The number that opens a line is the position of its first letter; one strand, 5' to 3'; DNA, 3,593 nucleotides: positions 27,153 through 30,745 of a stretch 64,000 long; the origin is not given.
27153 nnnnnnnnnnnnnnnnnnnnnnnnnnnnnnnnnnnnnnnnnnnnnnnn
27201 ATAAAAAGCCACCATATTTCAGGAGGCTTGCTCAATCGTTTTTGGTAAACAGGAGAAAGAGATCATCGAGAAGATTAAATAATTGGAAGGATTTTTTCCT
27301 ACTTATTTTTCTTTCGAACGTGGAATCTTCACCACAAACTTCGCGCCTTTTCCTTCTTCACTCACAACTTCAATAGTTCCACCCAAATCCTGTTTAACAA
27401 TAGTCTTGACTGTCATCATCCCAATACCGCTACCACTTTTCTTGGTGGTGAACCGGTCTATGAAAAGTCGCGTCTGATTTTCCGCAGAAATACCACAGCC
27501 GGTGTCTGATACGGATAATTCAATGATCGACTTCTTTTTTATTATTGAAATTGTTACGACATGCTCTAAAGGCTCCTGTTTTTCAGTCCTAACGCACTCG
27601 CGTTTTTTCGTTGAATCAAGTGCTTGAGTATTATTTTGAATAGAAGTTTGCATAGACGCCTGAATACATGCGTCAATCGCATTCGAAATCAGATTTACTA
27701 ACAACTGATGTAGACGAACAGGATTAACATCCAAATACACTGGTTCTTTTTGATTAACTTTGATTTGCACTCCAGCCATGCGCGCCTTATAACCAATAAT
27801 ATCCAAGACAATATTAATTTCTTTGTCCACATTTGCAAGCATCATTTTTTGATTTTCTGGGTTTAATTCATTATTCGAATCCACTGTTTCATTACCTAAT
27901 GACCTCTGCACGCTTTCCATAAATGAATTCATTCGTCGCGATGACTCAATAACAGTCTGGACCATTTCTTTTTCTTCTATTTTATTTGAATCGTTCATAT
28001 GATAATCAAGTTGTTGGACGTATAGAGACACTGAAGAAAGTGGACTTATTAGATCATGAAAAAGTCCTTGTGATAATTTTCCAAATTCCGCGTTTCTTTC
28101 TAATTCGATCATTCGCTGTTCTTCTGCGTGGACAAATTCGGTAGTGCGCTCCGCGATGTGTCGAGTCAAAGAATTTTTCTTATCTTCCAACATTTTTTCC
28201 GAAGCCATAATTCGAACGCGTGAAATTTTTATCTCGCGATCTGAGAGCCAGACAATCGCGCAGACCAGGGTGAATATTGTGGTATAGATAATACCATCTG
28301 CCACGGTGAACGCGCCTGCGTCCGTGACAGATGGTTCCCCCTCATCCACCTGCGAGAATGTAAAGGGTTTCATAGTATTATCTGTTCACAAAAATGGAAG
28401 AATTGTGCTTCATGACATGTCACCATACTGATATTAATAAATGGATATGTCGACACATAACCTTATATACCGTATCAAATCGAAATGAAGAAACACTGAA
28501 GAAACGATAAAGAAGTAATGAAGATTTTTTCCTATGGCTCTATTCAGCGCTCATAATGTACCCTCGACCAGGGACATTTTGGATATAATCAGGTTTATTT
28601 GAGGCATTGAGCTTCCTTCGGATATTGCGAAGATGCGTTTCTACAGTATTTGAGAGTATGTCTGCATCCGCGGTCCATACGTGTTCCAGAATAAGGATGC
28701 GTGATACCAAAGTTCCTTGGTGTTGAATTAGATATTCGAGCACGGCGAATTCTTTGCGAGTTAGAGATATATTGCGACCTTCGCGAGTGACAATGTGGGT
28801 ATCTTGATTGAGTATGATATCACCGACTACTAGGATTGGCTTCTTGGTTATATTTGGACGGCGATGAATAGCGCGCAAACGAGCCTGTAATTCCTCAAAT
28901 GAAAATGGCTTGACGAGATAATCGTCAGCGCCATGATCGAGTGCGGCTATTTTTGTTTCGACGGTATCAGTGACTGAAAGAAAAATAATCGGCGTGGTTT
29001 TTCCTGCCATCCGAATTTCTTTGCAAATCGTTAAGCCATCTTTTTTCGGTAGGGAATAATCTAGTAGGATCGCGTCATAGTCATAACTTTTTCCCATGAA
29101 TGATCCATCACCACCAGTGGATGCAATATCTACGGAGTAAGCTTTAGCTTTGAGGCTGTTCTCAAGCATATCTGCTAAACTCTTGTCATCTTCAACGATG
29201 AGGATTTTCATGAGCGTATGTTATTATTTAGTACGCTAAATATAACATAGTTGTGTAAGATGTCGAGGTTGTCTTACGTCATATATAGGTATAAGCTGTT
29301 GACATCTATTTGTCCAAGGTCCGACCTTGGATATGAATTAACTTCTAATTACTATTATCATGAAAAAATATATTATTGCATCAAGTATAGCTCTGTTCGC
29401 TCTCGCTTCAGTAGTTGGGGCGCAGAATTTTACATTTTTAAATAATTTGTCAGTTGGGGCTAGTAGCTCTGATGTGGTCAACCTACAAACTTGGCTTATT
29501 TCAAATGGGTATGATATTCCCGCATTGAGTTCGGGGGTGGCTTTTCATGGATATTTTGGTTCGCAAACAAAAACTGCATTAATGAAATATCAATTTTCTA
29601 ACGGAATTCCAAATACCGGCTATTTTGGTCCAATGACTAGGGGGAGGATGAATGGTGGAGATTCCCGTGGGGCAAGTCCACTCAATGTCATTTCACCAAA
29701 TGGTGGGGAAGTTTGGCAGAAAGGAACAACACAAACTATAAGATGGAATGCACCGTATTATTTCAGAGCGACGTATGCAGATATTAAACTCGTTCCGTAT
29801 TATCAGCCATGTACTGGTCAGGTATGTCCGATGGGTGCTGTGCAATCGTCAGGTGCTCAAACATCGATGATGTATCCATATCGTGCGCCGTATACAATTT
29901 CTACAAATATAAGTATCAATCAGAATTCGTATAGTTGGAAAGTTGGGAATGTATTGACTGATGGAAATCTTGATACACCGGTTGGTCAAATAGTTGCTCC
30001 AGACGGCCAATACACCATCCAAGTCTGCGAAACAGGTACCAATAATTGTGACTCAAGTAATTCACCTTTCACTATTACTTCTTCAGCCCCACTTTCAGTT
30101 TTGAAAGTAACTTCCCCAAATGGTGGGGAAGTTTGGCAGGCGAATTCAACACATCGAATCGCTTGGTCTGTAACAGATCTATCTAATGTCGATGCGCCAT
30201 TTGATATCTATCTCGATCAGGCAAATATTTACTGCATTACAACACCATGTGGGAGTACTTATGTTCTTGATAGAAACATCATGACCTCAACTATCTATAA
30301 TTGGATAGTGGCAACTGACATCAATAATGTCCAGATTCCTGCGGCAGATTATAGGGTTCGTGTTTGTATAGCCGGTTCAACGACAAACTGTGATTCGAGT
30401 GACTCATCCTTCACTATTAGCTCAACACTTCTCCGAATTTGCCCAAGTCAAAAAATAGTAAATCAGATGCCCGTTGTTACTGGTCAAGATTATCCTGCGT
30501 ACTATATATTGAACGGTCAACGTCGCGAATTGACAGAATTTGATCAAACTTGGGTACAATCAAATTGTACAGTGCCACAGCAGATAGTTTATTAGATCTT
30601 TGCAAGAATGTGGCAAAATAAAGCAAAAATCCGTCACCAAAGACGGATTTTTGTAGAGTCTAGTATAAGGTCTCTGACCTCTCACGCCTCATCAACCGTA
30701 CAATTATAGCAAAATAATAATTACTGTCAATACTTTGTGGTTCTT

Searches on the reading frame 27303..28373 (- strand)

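Call 14: search_protein_families(library=pfam, proteins=[window:27303-28373:-], max_evalue=0.001)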
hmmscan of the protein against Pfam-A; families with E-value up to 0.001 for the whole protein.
window:27303-28373:- (356 aa): 2 families
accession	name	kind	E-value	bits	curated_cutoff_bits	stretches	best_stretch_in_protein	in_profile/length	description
PF02518.31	HATPase_c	-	9.2e-21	74.8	26.4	1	218-352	3-109/111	Histidine kinase-, DNA gyrase B-, and HSP90-like ATPase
PF00512.31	HisKA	-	0.00023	21.6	26.9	0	100-153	5-55/66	His Kinase A (phospho-acceptor) domain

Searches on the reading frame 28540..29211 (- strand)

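Call 14: search_protein_families(library=pfam, proteins=[window:28540-29211:-], max_evalue=0.001)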
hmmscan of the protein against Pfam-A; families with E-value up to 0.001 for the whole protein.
window:28540-29211:- (223 aa): 4 families
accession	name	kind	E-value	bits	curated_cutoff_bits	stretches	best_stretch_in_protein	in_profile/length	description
PF00072.30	Response_reg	-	1.5e-26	93.2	30.2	1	3-112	1-110/111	Response regulator receiver domain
PF00486.34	Trans_reg_C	-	2.5e-23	82.4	26.2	1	145-219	1-76/77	Transcriptional regulatory protein, C terminal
PF00196.25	GerE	-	3.7e-07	30.1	23.5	1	185-210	29-54/57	Bacterial regulatory proteins, luxR family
PF21695.3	GlnR_1st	-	0.00017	21.9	27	1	1-113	1-108/111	Transcription regulator GlnR, N-terminal domain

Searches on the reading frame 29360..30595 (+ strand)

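Call 14: search_protein_families(library=pfam, proteins=[window:29360-30595:+], max_evalue=0.001)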
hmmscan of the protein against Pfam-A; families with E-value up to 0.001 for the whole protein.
window:29360-30595:+ (411 aa): 1 family
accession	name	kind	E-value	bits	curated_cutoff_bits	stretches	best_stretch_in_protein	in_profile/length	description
PF01471.23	PG_binding_1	-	6.1e-12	46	23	1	36-97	2-57/57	Putative peptidoglycan binding domain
